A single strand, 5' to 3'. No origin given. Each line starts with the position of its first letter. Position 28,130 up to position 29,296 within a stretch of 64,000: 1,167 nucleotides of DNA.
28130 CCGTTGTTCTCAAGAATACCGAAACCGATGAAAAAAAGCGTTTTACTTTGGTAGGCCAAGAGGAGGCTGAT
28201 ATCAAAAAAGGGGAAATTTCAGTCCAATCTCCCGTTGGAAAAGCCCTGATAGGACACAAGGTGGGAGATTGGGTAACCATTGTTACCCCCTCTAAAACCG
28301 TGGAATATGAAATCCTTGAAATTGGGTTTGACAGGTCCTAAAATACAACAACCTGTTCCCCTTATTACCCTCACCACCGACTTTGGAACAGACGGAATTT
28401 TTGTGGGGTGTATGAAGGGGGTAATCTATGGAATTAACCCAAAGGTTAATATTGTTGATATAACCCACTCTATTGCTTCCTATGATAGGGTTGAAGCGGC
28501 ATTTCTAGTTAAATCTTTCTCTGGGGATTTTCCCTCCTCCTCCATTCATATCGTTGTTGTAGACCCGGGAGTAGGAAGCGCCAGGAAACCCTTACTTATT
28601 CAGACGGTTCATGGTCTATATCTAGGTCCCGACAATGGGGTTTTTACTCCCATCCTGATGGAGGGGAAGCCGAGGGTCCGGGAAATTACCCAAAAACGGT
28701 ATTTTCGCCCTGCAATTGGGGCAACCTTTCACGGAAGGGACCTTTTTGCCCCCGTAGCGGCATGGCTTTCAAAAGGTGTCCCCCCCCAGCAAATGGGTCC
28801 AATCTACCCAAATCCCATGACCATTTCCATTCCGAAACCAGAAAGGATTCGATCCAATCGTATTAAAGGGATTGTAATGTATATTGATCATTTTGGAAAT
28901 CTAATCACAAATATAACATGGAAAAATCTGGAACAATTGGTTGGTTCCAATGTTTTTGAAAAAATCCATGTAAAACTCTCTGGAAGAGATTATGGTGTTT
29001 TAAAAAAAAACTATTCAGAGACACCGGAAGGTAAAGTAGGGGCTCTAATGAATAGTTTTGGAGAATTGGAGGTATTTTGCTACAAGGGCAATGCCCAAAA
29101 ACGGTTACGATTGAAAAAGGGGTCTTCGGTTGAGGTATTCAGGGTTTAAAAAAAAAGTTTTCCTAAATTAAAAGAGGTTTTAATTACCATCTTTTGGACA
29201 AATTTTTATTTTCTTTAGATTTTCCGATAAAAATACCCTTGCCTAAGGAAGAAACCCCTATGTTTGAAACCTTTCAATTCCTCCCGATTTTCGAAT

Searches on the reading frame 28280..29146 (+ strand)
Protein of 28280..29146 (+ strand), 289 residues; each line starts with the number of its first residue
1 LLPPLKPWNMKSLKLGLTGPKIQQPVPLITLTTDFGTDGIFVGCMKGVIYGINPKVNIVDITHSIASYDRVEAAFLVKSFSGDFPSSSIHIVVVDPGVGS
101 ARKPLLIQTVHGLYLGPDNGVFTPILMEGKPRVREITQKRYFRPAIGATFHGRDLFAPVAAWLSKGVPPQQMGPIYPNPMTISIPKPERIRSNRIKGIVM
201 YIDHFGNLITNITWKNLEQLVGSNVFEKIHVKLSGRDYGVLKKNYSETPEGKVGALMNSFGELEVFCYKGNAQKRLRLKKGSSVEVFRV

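Call 3: search_protein_families(library=pfam, proteins=[window:28280-29146:+], max_evalue=0.01)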
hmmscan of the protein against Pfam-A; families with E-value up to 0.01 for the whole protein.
window:28280-29146:+ (289 aa): 2 families
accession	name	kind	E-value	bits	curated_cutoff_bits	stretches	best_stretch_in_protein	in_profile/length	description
PF01887.21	SAM_HAT_N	-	5.8e-50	169.3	26.3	1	29-173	1-145/145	SAM hydroxide adenosyltransferase N-terminal domain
PF20257.3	SAM_HAT_C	-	6.8e-20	71.6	25.5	1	197-285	1-84/84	SAM hydroxide adenosyltransferase C-terminal domain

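Call 4: search_protein_families(library=ncbifam, proteins=[window:28280-29146:+], max_evalue=0.01)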
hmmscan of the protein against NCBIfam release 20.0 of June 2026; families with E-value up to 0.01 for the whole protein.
window:28280-29146:+ (289 aa): 3 families
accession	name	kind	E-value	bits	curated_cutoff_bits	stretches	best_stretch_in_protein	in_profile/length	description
NF058624.1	RSAMHdlseTHET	equivalog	6.9e-42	143.8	350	1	32-286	6-249/250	(R)-S-adenosyl-L-methionine hydrolase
NF053629.1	RSAMPyrc0463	equivalog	3e-41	141.7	470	1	28-286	1-253/256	(R)-S-adenosyl-L-methionine hydrolase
TIGR04507.1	fluorinase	equivalog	3.5e-15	56.1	400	2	113-235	104-229/286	adenosyl-fluoride synthase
